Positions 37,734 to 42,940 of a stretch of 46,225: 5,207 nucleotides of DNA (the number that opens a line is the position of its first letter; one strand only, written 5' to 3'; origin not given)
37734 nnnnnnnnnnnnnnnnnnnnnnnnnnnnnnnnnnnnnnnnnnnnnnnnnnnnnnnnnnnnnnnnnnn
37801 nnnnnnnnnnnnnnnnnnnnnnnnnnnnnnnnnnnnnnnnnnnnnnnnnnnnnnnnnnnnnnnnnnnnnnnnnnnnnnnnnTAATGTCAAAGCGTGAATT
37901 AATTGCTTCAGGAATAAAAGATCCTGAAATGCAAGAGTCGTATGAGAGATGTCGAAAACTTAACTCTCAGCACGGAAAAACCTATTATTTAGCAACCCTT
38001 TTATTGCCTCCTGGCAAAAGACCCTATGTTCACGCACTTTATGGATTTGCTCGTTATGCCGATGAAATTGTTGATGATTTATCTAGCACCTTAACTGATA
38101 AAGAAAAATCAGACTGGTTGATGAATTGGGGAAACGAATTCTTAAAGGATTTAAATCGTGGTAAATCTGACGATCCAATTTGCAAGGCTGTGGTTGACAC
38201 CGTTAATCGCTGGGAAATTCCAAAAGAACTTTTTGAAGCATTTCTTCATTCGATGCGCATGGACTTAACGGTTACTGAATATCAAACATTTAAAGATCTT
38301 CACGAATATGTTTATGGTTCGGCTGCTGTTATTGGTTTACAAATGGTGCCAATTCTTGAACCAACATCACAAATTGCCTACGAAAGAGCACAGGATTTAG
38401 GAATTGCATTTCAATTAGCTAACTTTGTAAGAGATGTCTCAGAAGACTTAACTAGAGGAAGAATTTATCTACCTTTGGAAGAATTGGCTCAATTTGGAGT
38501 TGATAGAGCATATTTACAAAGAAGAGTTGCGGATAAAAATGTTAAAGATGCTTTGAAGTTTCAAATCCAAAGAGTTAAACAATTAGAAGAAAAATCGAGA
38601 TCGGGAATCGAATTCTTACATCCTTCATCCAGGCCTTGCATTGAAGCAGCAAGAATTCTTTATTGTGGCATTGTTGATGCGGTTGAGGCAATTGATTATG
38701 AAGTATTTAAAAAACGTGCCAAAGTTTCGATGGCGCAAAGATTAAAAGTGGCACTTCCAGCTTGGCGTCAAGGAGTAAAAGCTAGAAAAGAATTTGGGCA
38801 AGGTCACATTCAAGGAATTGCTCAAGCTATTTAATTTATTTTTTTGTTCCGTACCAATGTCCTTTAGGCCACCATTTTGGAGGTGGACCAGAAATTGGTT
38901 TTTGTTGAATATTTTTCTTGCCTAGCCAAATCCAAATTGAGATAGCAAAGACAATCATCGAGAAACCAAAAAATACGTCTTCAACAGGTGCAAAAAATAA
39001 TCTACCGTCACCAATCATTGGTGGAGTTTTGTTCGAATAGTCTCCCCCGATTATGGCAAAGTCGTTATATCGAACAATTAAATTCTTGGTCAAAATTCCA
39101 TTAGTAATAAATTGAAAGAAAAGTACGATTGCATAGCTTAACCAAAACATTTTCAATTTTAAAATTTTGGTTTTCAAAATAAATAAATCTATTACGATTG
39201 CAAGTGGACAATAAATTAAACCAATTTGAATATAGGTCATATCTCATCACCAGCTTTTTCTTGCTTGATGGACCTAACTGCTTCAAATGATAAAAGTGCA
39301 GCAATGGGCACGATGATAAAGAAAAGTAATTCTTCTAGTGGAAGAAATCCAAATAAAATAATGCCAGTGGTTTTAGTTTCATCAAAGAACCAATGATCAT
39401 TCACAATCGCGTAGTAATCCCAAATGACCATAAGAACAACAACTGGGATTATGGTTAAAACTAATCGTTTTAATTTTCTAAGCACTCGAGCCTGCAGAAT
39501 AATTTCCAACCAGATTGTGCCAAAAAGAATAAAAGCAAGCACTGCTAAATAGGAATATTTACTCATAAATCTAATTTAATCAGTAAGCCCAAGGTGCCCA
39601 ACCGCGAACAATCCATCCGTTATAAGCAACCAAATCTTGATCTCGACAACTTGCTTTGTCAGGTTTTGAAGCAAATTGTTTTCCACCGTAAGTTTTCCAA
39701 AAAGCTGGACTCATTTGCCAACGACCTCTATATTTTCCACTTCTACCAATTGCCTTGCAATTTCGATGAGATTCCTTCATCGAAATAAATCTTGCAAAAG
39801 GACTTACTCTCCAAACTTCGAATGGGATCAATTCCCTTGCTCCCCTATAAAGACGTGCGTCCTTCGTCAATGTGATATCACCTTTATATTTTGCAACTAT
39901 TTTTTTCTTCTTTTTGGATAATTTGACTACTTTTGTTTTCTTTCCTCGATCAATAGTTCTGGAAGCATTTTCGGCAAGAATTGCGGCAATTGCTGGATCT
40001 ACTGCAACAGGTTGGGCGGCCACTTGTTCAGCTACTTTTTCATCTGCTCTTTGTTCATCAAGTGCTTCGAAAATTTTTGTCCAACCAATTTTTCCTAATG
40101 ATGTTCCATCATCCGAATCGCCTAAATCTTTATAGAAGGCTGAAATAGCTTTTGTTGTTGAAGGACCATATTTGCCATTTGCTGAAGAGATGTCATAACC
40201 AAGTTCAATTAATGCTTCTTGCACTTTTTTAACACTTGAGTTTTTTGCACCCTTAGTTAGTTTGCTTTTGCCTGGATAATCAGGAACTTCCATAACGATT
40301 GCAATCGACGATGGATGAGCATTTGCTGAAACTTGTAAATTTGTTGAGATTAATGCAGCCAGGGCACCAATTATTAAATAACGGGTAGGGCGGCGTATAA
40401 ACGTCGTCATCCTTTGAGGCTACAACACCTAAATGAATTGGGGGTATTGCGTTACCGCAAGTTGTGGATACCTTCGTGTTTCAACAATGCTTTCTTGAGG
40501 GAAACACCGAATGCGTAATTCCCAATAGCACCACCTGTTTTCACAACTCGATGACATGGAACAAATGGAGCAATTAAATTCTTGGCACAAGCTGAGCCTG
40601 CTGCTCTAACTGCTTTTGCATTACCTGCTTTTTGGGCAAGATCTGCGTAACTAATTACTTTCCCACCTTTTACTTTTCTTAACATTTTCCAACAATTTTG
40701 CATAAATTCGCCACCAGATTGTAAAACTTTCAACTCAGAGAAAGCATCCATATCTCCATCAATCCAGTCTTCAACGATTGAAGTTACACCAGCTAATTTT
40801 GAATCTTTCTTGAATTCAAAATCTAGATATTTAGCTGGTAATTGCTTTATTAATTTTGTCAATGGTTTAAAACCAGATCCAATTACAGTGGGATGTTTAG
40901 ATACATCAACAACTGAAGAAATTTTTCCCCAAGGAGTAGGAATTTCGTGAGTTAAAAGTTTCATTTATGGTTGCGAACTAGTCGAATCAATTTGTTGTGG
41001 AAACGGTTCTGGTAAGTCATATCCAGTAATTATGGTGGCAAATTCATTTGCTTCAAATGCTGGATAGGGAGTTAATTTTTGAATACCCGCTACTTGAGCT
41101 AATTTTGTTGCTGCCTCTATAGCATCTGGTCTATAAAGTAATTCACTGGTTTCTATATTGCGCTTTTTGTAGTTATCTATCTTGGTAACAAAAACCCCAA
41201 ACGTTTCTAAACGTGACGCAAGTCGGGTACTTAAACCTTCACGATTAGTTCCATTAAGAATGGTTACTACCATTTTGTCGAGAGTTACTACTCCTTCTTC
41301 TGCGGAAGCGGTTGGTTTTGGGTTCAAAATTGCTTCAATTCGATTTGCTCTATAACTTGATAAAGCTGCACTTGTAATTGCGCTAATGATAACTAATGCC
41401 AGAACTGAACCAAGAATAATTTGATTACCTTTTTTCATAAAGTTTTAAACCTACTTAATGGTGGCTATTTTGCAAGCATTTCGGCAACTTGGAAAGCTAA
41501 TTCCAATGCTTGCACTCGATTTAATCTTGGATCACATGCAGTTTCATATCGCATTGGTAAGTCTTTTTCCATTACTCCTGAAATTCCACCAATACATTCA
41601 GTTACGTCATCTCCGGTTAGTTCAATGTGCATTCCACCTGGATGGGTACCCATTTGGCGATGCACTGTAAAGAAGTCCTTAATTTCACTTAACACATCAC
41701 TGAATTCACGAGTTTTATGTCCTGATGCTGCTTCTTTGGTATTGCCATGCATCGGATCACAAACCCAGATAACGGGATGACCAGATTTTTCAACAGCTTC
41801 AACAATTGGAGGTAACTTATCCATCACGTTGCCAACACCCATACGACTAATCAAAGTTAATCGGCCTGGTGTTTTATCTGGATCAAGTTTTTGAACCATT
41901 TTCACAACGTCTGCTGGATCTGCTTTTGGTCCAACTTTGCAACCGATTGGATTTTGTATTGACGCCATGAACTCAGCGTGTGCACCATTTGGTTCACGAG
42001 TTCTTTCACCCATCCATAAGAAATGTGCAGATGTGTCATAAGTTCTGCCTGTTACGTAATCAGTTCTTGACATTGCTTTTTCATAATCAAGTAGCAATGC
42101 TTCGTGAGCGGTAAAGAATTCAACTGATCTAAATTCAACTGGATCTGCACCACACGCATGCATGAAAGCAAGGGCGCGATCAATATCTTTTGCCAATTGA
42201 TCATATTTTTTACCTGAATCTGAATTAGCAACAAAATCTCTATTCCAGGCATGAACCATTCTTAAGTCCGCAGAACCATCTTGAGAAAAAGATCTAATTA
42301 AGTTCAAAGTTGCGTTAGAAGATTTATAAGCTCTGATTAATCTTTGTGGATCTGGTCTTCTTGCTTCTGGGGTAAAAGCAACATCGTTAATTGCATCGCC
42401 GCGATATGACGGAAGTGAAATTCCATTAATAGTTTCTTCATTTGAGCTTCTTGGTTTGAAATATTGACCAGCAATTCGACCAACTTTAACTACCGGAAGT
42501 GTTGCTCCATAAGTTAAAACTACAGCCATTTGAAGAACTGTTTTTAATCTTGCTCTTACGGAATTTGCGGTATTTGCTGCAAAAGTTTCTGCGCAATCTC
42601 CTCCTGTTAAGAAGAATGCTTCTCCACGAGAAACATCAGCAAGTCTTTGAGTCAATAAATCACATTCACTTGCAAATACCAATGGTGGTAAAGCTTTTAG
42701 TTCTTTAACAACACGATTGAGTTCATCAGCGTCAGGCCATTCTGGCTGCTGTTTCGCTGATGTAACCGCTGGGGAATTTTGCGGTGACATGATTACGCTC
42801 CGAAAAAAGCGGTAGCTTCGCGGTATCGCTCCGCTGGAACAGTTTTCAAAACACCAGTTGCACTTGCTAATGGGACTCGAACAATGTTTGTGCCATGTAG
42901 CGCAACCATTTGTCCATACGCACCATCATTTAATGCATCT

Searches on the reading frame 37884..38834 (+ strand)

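Call 11: search_protein_families(library=ncbifam, proteins=[window:37884-38834:+], max_evalue=0.00001)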
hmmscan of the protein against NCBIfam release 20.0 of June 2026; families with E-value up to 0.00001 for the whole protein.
window:37884-38834:+ (316 aa): 5 families
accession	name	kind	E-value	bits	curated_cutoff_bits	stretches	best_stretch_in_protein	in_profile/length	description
NF045686.1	PhytoSynCyanob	equivalog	6.7e-62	209.3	550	1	15-293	16-303/310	15-cis-phytoene synthase CrtB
TIGR03465.1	HpnD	equivalog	1e-53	182.1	278.6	1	29-295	4-266/267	presqualene diphosphate synthase HpnD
TIGR03464.1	HpnC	equivalog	4e-46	157.7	250.45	1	32-293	7-265/267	squalene synthase HpnC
NF045921.1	PhytnSynCrtBRhod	equivalog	1.5e-43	149.4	500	1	19-290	6-272/307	15-cis-phytoene synthase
NF042419.1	Phyto_syn_CrtB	equivalog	4.4e-28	98.7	480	1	32-302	16-291/306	15-cis-phytoene synthase CrtB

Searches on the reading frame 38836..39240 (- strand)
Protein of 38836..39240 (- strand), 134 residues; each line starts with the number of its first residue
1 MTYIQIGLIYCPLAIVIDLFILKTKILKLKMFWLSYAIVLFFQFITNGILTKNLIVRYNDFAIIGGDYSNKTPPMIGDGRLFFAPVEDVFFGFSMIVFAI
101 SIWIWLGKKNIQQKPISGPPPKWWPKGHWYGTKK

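Call 11: search_protein_families(library=ncbifam, proteins=[window:38836-39240:-], max_evalue=0.00001)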
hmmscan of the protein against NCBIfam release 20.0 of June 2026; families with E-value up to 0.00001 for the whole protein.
window:38836-39240:- (134 aa): 1 family
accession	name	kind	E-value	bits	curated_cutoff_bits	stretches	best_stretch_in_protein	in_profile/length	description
TIGR03462.1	CarR_dom_SF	subfamily_domain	3.5e-06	27.4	39.4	0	1-103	1-88/89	lycopene cyclase domain-containing protein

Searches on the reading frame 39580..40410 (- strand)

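Call 11: search_protein_families(library=ncbifam, proteins=[window:39580-40410:-], max_evalue=0.00001)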
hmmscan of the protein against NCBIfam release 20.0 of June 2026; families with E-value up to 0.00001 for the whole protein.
window:39580-40410:- (276 aa): 0 families

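Call 77: search_protein_families(library=pfam, proteins=[window:39580-40410:-], max_evalue=0.001)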
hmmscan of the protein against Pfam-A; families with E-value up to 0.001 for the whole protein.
window:39580-40410:- (276 aa): 2 families
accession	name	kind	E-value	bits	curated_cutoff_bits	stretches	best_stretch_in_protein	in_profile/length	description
PF06737.19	Transglycosylas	-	1.5e-08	35.6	27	1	210-275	11-75/77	Transglycosylase-like domain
PF01471.23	PG_binding_1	-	1.9e-07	31.6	23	1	57-97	2-42/57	Putative peptidoglycan binding domain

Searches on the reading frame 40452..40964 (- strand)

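Call 11: search_protein_families(library=ncbifam, proteins=[window:40452-40964:-], max_evalue=0.00001)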
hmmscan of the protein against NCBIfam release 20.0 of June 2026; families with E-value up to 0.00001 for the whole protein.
window:40452-40964:- (170 aa): 5 families
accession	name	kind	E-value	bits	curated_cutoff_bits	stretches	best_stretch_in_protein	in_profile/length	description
TIGR00589.1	ogt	superfamily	5.2e-28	96.9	46.4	1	86-164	2-80/80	methylated-DNA--[protein]-cysteine S-methyltransferase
NF007626.0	PRK10286.1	equivalog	3.5e-24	85.8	192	1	2-166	3-168/171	methylated-DNA--[protein]-cysteine S-methyltransferase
NF011964.0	PRK15435.1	equivalog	1.2e-22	80.5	345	1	80-165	264-349/354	bifunctional DNA-binding transcriptional regulator/O6-methylguanine-DNA methyltransferase Ada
NF003022.0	PRK03887.1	equivalog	3.5e-13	49.7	164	1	37-167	43-171/175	methylated-DNA--protein-cysteine methyltransferase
NF041132.1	DNA_protcyst_Mta_Thcoc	equivalog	4.4e-13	49.4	250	1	54-165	58-169/169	methylated-DNA--protein-cysteine methyltransferase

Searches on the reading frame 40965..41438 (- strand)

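Call 11: search_protein_families(library=ncbifam, proteins=[window:40965-41438:-], max_evalue=0.00001)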
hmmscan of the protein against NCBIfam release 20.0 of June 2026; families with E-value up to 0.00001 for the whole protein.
window:40965-41438:- (157 aa): 0 families

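Call 77: search_protein_families(library=pfam, proteins=[window:40965-41438:-], max_evalue=0.001)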
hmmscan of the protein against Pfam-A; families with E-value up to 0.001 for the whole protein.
window:40965-41438:- (157 aa): 1 family
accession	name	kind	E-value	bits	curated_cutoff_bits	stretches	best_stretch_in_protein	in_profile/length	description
PF13399.11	LytR_C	-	4.7e-09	37.5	22.2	1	57-140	3-84/86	LytR cell envelope-related transcriptional attenuator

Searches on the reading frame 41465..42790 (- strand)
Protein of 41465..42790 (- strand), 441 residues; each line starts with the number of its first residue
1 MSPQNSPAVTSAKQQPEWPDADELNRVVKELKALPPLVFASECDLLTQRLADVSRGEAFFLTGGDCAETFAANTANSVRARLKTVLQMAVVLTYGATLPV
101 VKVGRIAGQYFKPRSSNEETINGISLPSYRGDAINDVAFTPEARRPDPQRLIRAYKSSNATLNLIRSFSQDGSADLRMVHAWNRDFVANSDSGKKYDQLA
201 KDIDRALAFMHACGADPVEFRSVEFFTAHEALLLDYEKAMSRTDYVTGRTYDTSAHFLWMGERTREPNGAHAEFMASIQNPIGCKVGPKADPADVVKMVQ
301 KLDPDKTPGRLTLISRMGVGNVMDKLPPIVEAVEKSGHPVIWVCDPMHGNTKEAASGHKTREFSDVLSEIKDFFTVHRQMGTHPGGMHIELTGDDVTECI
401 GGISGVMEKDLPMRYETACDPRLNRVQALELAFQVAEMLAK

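Call 11: search_protein_families(library=ncbifam, proteins=[window:41465-42790:-], max_evalue=0.00001)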
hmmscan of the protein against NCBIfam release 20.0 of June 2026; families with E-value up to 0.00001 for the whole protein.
window:41465-42790:- (441 aa): 1 family
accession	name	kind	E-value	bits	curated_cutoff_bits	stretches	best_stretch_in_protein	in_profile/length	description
TIGR01358.1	DAHP_synth_II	equivalog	1.5e-198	659.8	614.7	1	9-440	8-440/443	class II 3-deoxy-7-phosphoheptulonate synthase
